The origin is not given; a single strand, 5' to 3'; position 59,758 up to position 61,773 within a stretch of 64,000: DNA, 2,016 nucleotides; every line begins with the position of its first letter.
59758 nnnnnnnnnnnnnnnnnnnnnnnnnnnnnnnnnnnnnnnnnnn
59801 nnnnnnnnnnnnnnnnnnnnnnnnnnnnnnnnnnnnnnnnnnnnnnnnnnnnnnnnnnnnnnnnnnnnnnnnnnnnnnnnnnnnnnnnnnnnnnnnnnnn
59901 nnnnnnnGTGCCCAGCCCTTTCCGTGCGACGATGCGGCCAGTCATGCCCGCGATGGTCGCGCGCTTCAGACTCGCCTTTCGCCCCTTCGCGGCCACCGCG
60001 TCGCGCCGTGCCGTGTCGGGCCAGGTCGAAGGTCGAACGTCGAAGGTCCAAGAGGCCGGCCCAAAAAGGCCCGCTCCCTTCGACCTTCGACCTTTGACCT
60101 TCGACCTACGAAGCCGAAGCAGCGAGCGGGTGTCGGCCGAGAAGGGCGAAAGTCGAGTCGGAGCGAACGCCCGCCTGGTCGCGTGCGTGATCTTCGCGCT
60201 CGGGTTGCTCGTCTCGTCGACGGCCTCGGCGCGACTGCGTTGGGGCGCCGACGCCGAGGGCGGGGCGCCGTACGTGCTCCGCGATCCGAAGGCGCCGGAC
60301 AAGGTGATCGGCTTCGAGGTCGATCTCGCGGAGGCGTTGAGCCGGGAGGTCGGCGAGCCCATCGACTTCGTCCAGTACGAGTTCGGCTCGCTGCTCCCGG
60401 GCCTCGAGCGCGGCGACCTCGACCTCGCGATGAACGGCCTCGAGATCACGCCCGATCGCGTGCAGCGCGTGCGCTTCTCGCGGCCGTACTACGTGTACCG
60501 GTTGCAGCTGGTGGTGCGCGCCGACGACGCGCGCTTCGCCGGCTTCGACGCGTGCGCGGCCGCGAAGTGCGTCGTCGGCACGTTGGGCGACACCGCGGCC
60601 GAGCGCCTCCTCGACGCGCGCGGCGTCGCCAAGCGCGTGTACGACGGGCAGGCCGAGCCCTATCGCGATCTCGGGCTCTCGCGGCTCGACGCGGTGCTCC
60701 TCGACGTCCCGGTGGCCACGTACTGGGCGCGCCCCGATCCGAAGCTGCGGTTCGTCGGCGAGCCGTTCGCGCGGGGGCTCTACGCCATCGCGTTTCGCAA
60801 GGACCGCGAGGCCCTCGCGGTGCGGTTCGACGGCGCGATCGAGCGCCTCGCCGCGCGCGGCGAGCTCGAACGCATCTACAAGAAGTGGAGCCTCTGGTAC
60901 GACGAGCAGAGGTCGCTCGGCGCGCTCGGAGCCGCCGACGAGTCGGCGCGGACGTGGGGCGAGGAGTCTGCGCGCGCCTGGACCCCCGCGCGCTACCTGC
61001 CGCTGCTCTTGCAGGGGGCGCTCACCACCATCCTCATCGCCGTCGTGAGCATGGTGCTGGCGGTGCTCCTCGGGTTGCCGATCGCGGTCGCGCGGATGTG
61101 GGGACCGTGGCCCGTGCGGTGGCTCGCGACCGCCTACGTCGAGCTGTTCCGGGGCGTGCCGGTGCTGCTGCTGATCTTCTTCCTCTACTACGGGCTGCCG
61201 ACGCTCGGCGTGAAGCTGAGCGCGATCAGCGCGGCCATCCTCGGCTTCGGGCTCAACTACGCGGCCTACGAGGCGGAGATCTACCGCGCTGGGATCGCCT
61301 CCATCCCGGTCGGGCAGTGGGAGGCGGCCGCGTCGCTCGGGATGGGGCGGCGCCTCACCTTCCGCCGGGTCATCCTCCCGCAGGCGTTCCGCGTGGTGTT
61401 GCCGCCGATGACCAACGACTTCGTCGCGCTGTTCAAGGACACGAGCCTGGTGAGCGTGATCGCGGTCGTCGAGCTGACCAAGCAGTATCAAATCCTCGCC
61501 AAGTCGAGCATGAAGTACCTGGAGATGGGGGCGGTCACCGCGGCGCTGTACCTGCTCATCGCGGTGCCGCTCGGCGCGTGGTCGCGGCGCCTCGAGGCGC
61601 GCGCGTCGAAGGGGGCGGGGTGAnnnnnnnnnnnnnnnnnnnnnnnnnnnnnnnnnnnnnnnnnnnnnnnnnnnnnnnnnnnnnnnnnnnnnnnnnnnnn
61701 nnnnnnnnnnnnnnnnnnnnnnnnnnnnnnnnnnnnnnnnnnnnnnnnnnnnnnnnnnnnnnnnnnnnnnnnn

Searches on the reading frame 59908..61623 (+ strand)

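Call 34: search_protein_families(library=pfam, max_evalue=0.0001, proteins=[window:59908-61623:+])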
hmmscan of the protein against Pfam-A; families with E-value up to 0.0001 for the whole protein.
window:59908-61623:+ (571 aa): 2 families
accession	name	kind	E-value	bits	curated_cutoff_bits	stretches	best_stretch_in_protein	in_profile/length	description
PF00497.25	SBP_bac_3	-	1.9e-26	92.8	26.4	1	119-327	9-129/132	Bacterial extracellular solute-binding proteins, family 3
PF00528.27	BPD_transp_1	-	3.5e-21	76.2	26.4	1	386-567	2-183/184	Binding-protein-dependent transport system inner membrane component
